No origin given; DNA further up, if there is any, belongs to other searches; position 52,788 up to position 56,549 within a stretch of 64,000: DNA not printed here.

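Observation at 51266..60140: HdrBC-less hdrA/mvhD-metVF operon: candidate novel electron-bifurcating methylene-H4F/H4MPT reductase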

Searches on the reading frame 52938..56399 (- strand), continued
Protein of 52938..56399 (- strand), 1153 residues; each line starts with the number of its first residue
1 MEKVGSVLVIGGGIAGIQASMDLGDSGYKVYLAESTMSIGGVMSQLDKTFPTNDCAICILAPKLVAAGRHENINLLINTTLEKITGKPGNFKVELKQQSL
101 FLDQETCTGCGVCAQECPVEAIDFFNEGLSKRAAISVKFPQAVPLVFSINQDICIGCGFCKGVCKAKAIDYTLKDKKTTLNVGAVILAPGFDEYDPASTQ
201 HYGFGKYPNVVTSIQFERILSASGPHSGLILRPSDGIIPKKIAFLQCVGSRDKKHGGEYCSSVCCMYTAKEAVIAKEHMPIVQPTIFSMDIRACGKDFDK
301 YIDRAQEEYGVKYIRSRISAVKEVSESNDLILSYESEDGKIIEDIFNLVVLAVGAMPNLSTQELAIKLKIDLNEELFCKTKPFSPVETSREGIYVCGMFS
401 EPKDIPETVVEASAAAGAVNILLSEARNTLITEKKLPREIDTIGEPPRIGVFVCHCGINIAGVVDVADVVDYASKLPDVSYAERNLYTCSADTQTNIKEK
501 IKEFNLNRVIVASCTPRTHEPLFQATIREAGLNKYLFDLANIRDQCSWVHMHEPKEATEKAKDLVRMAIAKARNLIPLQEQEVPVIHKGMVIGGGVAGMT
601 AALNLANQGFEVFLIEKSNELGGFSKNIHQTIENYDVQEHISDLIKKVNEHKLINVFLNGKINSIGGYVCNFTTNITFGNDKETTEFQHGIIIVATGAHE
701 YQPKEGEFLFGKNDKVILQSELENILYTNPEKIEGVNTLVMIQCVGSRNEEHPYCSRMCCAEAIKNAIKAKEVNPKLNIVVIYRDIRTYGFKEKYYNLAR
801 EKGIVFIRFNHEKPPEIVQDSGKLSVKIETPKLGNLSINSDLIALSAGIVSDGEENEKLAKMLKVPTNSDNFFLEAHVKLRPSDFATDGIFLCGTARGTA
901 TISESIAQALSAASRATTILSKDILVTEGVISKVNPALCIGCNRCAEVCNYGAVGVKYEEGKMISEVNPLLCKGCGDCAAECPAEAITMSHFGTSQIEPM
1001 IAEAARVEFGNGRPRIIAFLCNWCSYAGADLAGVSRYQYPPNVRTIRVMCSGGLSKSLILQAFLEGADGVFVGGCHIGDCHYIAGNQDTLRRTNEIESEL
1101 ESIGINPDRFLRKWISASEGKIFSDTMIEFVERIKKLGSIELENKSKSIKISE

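Call 16: find_encoding_contigs(protein=P0021, flank=10000, max_places=2)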
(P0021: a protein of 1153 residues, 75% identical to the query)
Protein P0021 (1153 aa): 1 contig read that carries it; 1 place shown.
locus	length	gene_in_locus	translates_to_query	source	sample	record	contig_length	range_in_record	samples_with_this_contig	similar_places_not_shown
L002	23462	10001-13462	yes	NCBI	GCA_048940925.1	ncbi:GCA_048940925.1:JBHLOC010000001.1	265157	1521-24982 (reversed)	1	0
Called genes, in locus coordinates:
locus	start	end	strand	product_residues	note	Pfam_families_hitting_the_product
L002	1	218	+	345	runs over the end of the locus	PF08477:Roc (faint)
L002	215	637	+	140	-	PF01894:YjbQ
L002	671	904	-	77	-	-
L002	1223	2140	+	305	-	PF00025:Arf, PF00071:Ras (weak), PF01926:MMR_HSR1 (weak), PF04670:Gtr1_RagA, PF08477:Roc (weak), PF09439:SRPRB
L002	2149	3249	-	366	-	PF00579:tRNA-synt_1b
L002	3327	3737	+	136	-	PF01502:PRA-CH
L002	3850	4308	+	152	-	PF13404:HTH_AsnC-type, PF13412:HTH_24, PF08279:HTH_11 (weak), PF01037:AsnC_trans_reg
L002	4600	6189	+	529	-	PF00118:Cpn60_TCP1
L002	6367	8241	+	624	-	PF17297:PEPCK_N, PF00821:PEPCK_GTP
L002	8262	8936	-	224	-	PF00071:Ras (weak), PF01926:MMR_HSR1 (weak), PF09439:SRPRB (weak)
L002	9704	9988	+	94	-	PF02662:FlpD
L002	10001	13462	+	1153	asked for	PF07992:Pyr_redox_2, PF00037:Fer4 (weak), PF00890:FAD_binding_2, PF07992:Pyr_redox_2, PF13450:NAD_binding_8, PF14697:Fer4_21, PF12838:Fer4_7, PF02662:FlpD, +18 more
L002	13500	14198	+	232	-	PF12225:DUF5981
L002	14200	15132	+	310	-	PF02219:MTHFR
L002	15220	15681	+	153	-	PF04545:Sigma70_r4 (weak), PF13404:HTH_AsnC-type, PF13412:HTH_24, PF22451:NirdL-like_HTH, PF01037:AsnC_trans_reg (weak)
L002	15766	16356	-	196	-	PF12675:DUF3795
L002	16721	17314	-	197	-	PF00025:Arf, PF00009:GTP_EFTU (weak), PF00071:Ras, PF04670:Gtr1_RagA (weak), PF08477:Roc, PF09439:SRPRB (weak)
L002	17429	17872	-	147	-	-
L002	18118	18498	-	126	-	PF01842:ACT (faint), PF22468:ACT_9 (faint)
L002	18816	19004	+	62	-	-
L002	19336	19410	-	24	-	-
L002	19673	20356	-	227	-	PF03009:GDPD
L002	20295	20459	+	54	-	-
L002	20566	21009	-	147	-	PF03352:Adenine_glyco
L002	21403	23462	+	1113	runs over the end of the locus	PF00515:TPR_1 (faint), PF07719:TPR_2 (faint), PF13181:TPR_8 (faint), PF23952:LRR_EndoS (faint), PF12799:LRR_4 (faint), PF13855:LRR_8 (faint), PF23598:LRR_14, PF23598:LRR_14, +5 more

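Call 17: find_encoding_contigs(protein=P0034, flank=10000, max_places=2)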
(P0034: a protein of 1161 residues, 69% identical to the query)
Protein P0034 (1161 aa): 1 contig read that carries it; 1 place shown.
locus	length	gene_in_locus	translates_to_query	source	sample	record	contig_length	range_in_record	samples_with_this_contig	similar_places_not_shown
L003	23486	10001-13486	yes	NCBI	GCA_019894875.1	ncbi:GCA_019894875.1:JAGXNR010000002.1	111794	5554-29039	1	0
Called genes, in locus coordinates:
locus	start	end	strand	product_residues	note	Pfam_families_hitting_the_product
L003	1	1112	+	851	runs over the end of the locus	PF24038:DUF7347, PF07992:Pyr_redox_2 (weak), PF13450:NAD_binding_8 (weak), PF00037:Fer4 (weak), PF12838:Fer4_7, PF13237:Fer4_10, PF14697:Fer4_21, PF02662:FlpD, +9 more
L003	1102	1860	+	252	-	PF01058:Oxidored_q6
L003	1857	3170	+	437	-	PF00374:NiFeSe_Hases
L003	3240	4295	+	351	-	PF02518:HATPase_c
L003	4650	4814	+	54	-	-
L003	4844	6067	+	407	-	PF25160:LdpA_Fe-S-bd (faint), PF13183:Fer4_8, PF13187:Fer4_9, PF13237:Fer4_10 (weak), PF13534:Fer4_17, PF02754:CCG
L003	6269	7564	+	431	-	PF01266:DAO (weak), PF03486:HI0933_like (faint), PF07992:Pyr_redox_2 (weak), PF12831:FAD_oxidored, PF13450:NAD_binding_8 (weak), PF00037:Fer4 (weak)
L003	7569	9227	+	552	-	PF00890:FAD_binding_2, PF01266:DAO, PF07992:Pyr_redox_2, PF12831:FAD_oxidored (weak), PF13450:NAD_binding_8, PF00037:Fer4 (weak), PF14697:Fer4_21 (weak), PF12838:Fer4_7 (weak), +2 more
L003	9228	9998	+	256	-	PF02662:FlpD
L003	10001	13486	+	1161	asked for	PF07992:Pyr_redox_2, PF00037:Fer4, PF13187:Fer4_9, PF07992:Pyr_redox_2, PF00037:Fer4, PF12837:Fer4_6, PF12838:Fer4_7, PF14697:Fer4_21, +21 more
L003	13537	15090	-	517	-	PF00890:FAD_binding_2 (faint), PF01134:GIDA (weak), PF01262:AlaDh_PNT_C (faint), PF07992:Pyr_redox_2, PF12831:FAD_oxidored (weak), PF13738:Pyr_redox_3, PF00070:Pyr_redox, PF02852:Pyr_redox_dim, +4 more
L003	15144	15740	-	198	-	-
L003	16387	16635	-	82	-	PF12802:MarR_2 (weak), PF01047:MarR (faint)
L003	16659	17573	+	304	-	-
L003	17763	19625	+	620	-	PF02837:Glyco_hydro_2_N, PF22666:Glyco_hydro_2_N2, PF00703:Glyco_hydro_2 (weak), PF02836:Glyco_hydro_2_C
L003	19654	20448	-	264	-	PF00989:PAS (weak), PF08448:PAS_4 (weak), PF13188:PAS_8 (faint), PF13426:PAS_9, PF08447:PAS_3, PF08448:PAS_4 (weak)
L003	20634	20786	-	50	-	PF01988:VIT1 (weak)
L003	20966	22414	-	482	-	PF08447:PAS_3 (weak), PF13188:PAS_8 (faint), PF00989:PAS, PF08448:PAS_4, PF13426:PAS_9, PF08447:PAS_3 (weak), PF02518:HATPase_c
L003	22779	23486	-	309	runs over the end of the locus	PF02219:MTHFR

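Call 30: find_related_loci(query=window:52938-56399:-, collection=genome_contigs, flank=10000)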
Query window:52938-56399:- (1153 aa) in genome_contigs; peptide patterns used: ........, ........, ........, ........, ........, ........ (x = any residue, [..] = any of these).
600 stretches matched a pattern (row limit reached: there are more); 576 encode a relative of the query (tblastn E <= 1e-3); the best 80 are kept; 80 distinct loci.
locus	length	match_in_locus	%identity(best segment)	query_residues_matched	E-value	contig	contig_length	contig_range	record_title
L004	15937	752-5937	89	1-1153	0e+0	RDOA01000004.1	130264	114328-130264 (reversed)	MAG: Promethearchaeota archaeon isolate DZG_bin1.240 NODE_4_length_130264_cov_22.793197, whole genome shotgun sequence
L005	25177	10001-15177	86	1-1151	0e+0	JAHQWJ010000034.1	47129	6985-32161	MAG: Promethearchaeia archaeon isolate ABR04 NODE_174_length_47129_cov_25, whole genome shotgun sequence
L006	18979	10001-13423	83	1-1141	0e+0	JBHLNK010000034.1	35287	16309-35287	MAG: Promethearchaeota archaeon isolate DZ2S.252 DZ2S.252@3274, whole genome shotgun sequence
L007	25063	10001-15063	82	1-1153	0e+0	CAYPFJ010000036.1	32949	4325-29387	MAG TPA_asm: uncultured archaeon isolate SRP185410_co2_266 genome assembly, contig: NODE_1389_length_32949_cov_9.265793,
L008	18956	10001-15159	82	1-1141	0e+0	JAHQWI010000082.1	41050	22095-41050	MAG: Promethearchaeia archaeon isolate ABR03 NODE_206_length_41050_cov_6, whole genome shotgun sequence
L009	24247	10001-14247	64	1-1153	0e+0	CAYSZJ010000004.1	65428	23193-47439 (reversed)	MAG TPA_asm: uncultured archaeon isolate SRP239594_co1_24 genome assembly, contig: NODE_36_length_65428_cov_39.675141, w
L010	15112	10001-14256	65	1-1153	0e+0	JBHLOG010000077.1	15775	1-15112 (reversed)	MAG: Promethearchaeota archaeon isolate DZ3M.289 DZ3M.289@11873, whole genome shotgun sequence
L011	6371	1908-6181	64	1-1153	0e+0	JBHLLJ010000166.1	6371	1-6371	MAG: Candidatus Hermodarchaeota archaeon isolate DZ1M.436 DZ1M.436@60497, whole genome shotgun sequence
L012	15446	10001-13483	64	1-1141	0e+0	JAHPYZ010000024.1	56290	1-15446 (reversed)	MAG: Promethearchaeota archaeon isolate LW30_13 NODE_119_length_56290_cov_6.366871, whole genome shotgun sequence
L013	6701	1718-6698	67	1-1142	0e+0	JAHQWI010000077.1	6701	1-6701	MAG: Promethearchaeia archaeon isolate ABR03 NODE_2006_length_6701_cov_4, whole genome shotgun sequence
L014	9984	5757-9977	59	1-1138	0e+0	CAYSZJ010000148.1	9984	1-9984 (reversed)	MAG TPA_asm: uncultured archaeon isolate SRP239594_co1_24 genome assembly, contig: NODE_3729_length_9984_cov_35.319871,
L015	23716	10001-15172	59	1-1138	0e+0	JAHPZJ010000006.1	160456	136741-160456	MAG: Promethearchaeota archaeon isolate LW60_5 NODE_151_length_160456_cov_15.687352, whole genome shotgun sequence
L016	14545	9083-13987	68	1-1145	0e+0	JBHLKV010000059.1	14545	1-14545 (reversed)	MAG: Candidatus Hodarchaeota archaeon isolate DZ1M.223 DZ1M.223@15923, whole genome shotgun sequence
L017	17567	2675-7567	68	3-1142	0e+0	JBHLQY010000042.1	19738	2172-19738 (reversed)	MAG: Candidatus Thorarchaeota archaeon isolate QM1B.325 QM1B.325@8970, whole genome shotgun sequence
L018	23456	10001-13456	58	4-1140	0e+0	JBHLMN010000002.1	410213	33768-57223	MAG: Promethearchaeota archaeon isolate DZ2M.341 DZ2M.341@13, whole genome shotgun sequence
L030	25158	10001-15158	61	1-1138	0e+0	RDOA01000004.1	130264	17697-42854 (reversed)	MAG: Promethearchaeota archaeon isolate DZG_bin1.240 NODE_4_length_130264_cov_22.793197, whole genome shotgun sequence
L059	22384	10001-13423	48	2-1140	0e+0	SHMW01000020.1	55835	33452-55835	MAG: Promethearchaeota archaeon isolate BC3 1189800020, whole genome shotgun sequence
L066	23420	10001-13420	47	4-1140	0e+0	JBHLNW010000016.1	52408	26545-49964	MAG: Promethearchaeota archaeon isolate DZ2S.393 DZ2S.393@1579, whole genome shotgun sequence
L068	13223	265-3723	47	4-1148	0e+0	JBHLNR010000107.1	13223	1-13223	MAG: Promethearchaeota archaeon isolate DZ2S.368 DZ2S.368@15714, whole genome shotgun sequence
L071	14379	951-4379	47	3-1140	0e+0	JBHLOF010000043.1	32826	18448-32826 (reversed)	MAG: Promethearchaeota archaeon isolate DZ3M.28 DZ3M.28@3713, whole genome shotgun sequence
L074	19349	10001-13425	52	7-1142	0e+0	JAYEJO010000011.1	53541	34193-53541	MAG: Candidatus Caldatribacteriota bacterium isolate MAG161 MAG161_11, whole genome shotgun sequence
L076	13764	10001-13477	44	3-1138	0e+0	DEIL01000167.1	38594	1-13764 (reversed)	MAG TPA_asm: Desulfobulbaceae bacterium UBA2775 UBA2775_contig_3425, whole genome shotgun sequence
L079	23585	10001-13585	44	3-1153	0e+0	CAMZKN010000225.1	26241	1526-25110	uncultured Desulfobulbaceae bacterium isolate RB_MAG_00004 genome assembly, contig: RB_MAG_00004_000000000104, whole gen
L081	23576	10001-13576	44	3-1142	0e+0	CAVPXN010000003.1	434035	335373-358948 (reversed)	MAG: uncultured delta proteobacterium isolate MFD01721.bin.1.277 genome assembly, contig: contig_17756, whole genome sho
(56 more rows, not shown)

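Call 37: find_encoding_contigs(protein=P0003, flank=10000, max_places=2)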
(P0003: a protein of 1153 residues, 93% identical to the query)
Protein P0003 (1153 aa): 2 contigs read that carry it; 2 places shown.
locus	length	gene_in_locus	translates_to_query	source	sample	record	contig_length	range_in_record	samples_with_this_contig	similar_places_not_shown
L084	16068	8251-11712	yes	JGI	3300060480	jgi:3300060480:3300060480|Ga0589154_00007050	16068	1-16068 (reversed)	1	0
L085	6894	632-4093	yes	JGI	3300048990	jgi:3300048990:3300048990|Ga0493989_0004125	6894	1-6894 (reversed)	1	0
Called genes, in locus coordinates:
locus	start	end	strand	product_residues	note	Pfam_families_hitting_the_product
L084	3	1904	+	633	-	?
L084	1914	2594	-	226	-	PF00025:Arf (weak), PF00071:Ras, PF01926:MMR_HSR1 (weak), PF03029:ATP_bind_1 (faint)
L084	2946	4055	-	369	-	PF04422:FrhB_FdhB_N, PF04432:FrhB_FdhB_C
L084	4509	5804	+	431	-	PF01134:GIDA (faint), PF03486:HI0933_like (faint), PF07992:Pyr_redox_2 (weak), PF12831:FAD_oxidored (weak), PF13450:NAD_binding_8 (weak)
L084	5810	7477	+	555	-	PF00890:FAD_binding_2 (weak), PF07992:Pyr_redox_2, PF12831:FAD_oxidored (weak), PF13450:NAD_binding_8, PF00037:Fer4 (weak), PF12837:Fer4_6 (weak), PF13237:Fer4_10 (weak), PF12838:Fer4_7, +5 more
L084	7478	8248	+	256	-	PF02662:FlpD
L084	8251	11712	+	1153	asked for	PF07992:Pyr_redox_2, PF12831:FAD_oxidored (weak), PF00037:Fer4 (weak), PF07992:Pyr_redox_2, PF13450:NAD_binding_8, PF14697:Fer4_21, PF12838:Fer4_7, PF02662:FlpD, +18 more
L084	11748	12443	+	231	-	PF12225:DUF5981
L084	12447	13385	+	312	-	PF02219:MTHFR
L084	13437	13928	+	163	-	PF04545:Sigma70_r4 (weak), PF13404:HTH_AsnC-type, PF13412:HTH_24, PF22451:NirdL-like_HTH (weak), PF01037:AsnC_trans_reg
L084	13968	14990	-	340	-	PF00753:Lactamase_B, PF19583:ODP (weak), PF23023:Anti-Pycsar_Apyc1 (weak), PF12706:Lactamase_B_2 (weak)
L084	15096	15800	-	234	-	-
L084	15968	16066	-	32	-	?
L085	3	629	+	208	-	?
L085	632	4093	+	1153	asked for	PF07992:Pyr_redox_2, PF12831:FAD_oxidored (weak), PF00037:Fer4 (weak), PF07992:Pyr_redox_2, PF13450:NAD_binding_8, PF14697:Fer4_21, PF12838:Fer4_7, PF02662:FlpD, +18 more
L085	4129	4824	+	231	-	PF12225:DUF5981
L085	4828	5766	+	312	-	PF02219:MTHFR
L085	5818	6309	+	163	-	PF04545:Sigma70_r4 (weak), PF13404:HTH_AsnC-type, PF13412:HTH_24, PF22451:NirdL-like_HTH (weak), PF01037:AsnC_trans_reg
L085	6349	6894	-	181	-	?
